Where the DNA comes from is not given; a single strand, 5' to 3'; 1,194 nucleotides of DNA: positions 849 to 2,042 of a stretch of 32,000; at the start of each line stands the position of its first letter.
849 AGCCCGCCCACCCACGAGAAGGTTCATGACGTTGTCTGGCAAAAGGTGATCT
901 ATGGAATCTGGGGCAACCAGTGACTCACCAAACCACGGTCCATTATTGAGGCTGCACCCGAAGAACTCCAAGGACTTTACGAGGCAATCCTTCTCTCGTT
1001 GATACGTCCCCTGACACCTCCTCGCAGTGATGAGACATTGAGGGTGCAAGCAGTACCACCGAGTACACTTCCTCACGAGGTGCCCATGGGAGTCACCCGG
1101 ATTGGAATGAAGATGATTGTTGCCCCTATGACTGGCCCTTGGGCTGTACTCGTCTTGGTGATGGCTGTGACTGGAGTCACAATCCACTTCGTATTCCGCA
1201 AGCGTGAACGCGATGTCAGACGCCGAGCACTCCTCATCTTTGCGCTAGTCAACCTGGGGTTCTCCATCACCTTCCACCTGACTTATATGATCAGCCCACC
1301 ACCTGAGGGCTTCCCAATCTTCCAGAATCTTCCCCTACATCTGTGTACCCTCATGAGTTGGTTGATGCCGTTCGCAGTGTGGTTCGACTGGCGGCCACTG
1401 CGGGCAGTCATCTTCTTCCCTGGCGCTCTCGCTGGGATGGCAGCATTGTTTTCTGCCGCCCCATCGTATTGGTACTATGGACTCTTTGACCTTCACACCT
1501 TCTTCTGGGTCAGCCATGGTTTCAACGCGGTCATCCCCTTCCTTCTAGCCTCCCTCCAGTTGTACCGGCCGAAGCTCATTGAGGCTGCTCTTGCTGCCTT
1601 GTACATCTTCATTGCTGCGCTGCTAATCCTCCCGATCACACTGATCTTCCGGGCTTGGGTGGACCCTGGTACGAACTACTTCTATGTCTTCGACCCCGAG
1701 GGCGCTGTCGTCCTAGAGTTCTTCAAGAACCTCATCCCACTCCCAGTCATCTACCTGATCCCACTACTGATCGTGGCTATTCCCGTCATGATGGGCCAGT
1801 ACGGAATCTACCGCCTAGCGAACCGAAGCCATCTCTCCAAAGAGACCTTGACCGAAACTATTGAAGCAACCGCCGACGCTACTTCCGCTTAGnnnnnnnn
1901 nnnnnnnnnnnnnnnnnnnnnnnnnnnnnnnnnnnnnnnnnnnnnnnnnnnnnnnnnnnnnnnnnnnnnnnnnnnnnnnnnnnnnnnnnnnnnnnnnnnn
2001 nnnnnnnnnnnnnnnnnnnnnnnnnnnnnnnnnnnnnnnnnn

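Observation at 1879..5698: ABC-importer ATPase fused in-frame to an intact M20 amidohydrolase: an import-and-deacylate operon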

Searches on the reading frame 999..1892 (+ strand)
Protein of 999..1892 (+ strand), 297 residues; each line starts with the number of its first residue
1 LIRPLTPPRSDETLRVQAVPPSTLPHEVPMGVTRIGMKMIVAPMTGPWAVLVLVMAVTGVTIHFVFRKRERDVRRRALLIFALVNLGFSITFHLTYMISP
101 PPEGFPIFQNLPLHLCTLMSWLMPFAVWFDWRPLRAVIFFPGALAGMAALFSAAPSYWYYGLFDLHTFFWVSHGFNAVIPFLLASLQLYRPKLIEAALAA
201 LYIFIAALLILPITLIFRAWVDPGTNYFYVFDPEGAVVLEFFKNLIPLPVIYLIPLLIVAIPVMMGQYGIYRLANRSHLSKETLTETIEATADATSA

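Call 3: search_protein_families(library=pfam, proteins=[window:999-1892:+], max_evalue=0.01)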
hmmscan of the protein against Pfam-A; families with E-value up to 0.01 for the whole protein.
window:999-1892:+ (297 aa): 1 family
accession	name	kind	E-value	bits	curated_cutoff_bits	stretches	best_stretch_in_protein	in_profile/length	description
PF14808.11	TMEM164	-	2.6e-18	66.8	25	1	49-264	8-216/217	TMEM164 family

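Call 4: search_protein_families(library=ncbifam, proteins=[window:999-1892:+], max_evalue=0.001)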
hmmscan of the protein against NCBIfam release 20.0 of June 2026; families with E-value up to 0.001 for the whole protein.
window:999-1892:+ (297 aa): 1 family
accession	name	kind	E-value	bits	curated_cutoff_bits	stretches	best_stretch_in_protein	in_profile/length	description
TIGR02206.1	intg_mem_TP0381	subfamily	1.1e-09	38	75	1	51-261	12-211/222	TMEM164-related integral membrane acyltransferase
